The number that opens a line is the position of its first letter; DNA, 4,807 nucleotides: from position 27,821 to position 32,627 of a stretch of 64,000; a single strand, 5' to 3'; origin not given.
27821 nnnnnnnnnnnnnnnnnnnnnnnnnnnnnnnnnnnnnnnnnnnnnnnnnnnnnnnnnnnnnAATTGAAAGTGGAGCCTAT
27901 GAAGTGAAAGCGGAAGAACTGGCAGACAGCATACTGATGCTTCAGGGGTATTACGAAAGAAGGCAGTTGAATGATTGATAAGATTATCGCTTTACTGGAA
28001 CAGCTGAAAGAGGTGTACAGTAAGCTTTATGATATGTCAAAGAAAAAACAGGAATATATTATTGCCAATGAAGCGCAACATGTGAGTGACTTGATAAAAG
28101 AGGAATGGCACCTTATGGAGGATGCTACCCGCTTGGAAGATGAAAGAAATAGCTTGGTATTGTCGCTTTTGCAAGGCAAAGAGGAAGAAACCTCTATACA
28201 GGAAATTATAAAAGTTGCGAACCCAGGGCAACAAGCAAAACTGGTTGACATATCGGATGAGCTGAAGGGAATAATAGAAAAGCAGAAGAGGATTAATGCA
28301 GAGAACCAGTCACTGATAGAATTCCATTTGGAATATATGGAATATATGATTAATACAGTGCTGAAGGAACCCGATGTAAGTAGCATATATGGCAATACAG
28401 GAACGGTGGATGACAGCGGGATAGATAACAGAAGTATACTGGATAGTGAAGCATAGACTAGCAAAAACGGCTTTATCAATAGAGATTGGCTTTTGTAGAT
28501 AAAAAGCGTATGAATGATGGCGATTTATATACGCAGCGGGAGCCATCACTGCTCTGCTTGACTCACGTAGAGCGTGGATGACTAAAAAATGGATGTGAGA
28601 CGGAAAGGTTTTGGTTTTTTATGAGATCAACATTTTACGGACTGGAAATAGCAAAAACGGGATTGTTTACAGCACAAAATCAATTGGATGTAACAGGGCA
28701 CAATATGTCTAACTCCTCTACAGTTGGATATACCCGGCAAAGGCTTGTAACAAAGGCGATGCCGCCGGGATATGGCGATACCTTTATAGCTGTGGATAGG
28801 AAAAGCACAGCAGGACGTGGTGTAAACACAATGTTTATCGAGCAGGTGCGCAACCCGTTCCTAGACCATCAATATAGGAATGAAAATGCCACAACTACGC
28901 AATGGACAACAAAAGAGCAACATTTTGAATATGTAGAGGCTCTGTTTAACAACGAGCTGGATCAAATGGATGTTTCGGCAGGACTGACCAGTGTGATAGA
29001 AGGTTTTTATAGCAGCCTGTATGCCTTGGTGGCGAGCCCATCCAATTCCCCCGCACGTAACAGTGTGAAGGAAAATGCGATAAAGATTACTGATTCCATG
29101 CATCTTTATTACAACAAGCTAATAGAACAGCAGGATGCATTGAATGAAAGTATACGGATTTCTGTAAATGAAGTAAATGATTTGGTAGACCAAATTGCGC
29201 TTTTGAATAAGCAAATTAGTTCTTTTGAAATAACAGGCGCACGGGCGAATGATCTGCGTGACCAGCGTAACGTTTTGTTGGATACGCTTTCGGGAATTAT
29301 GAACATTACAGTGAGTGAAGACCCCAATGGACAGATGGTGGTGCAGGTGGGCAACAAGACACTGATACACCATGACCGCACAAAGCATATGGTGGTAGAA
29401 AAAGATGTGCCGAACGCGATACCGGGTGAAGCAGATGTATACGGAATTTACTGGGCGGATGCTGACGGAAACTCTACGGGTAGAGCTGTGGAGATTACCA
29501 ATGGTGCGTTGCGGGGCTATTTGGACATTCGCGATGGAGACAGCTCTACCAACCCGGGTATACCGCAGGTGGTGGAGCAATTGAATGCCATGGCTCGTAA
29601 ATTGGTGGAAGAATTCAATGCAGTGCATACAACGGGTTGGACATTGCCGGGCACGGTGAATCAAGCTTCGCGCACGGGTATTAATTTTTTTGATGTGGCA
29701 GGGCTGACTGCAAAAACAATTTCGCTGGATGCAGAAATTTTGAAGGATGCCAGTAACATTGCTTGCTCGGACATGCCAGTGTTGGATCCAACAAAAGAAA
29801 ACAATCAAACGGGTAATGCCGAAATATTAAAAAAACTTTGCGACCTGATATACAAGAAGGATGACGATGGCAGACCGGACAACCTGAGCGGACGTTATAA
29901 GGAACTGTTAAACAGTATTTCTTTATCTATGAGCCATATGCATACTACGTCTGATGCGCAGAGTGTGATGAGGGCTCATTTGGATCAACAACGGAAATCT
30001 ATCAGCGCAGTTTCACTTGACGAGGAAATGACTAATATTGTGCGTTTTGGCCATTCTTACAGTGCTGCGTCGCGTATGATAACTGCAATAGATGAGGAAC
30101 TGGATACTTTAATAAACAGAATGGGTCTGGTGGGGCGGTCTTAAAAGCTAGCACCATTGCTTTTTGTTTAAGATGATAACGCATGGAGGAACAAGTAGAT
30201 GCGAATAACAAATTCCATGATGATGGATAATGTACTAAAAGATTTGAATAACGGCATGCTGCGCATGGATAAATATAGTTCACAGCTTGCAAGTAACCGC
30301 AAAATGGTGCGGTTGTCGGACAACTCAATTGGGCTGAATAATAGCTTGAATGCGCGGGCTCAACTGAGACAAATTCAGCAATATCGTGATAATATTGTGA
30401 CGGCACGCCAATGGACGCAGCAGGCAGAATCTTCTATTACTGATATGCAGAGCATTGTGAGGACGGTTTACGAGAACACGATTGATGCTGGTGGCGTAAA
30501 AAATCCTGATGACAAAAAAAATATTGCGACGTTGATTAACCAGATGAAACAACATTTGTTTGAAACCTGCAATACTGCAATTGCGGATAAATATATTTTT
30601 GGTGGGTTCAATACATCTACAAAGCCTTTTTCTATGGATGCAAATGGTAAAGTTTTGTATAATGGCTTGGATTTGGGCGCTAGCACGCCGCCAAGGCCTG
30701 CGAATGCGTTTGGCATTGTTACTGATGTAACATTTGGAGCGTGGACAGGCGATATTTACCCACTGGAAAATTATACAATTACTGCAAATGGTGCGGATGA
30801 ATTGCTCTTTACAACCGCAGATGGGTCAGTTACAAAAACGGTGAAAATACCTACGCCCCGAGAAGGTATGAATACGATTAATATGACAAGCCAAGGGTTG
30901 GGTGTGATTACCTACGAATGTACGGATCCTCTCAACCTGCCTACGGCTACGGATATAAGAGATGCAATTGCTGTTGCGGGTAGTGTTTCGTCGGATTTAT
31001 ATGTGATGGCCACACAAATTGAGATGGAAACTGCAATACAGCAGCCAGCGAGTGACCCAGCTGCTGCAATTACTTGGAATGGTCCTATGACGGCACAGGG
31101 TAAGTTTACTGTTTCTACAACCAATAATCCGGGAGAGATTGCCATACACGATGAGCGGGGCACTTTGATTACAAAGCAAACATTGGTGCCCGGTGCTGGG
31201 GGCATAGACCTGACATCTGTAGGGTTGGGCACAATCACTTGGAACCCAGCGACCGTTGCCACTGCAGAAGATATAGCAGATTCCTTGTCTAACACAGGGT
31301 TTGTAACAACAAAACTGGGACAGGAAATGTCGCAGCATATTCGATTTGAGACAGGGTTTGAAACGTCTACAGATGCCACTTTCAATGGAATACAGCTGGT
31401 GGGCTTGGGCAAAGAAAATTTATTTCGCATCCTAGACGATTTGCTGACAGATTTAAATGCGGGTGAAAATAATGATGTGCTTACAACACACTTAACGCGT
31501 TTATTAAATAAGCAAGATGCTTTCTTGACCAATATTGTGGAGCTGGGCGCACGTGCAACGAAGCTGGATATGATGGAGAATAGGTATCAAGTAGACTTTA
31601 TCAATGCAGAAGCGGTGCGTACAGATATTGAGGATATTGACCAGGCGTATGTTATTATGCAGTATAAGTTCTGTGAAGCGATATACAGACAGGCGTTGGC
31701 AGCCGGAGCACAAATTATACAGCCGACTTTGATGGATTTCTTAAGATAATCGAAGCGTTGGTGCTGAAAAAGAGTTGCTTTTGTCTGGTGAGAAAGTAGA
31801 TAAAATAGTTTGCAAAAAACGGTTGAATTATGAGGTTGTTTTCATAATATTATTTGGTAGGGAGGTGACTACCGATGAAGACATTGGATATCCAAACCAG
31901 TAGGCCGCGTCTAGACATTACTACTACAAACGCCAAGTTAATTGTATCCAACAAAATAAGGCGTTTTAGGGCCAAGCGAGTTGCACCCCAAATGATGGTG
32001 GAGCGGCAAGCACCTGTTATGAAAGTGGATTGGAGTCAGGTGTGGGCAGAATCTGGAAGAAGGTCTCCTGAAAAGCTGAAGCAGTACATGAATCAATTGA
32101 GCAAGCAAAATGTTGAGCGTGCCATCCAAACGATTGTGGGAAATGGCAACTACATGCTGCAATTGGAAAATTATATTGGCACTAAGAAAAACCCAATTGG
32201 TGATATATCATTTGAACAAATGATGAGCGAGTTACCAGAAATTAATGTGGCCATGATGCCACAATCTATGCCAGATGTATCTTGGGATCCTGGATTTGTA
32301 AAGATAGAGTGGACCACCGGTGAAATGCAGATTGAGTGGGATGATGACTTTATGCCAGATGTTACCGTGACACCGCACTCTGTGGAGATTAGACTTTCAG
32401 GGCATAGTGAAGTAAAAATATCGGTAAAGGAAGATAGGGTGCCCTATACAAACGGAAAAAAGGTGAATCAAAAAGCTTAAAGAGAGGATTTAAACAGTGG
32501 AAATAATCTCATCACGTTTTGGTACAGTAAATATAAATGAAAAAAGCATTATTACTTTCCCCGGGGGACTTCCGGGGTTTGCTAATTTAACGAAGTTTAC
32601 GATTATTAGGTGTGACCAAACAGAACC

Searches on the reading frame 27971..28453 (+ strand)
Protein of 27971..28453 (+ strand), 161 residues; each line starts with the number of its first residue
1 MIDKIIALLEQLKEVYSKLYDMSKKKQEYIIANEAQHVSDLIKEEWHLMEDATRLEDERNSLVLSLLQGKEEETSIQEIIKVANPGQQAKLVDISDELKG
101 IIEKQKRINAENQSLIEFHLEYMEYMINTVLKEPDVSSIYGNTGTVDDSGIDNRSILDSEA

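Call 32: search_protein_families(library=pfam, proteins=[window:27971-28453:+], max_evalue=0.01)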
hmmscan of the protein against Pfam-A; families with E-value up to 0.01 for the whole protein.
window:27971-28453:+ (161 aa): 2 families
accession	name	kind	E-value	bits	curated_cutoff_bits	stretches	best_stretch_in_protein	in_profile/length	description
PF05130.17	FlgN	-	2.4e-21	77.1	30.5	1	1-145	1-144/147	FlgN protein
PF16218.11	Peptidase_C101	-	0.0073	16.2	27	1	10-82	80-155/265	Peptidase family C101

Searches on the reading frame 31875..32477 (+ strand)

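Call 32: search_protein_families(library=pfam, proteins=[window:31875-32477:+], max_evalue=0.01)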
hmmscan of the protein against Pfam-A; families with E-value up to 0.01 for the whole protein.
window:31875-32477:+ (201 aa): 1 family
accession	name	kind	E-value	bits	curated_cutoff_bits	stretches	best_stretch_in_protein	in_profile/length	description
PF20074.4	DUF6470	-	2.6e-28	99.3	28.9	1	4-184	1-178/178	Family of unknown function (DUF6470)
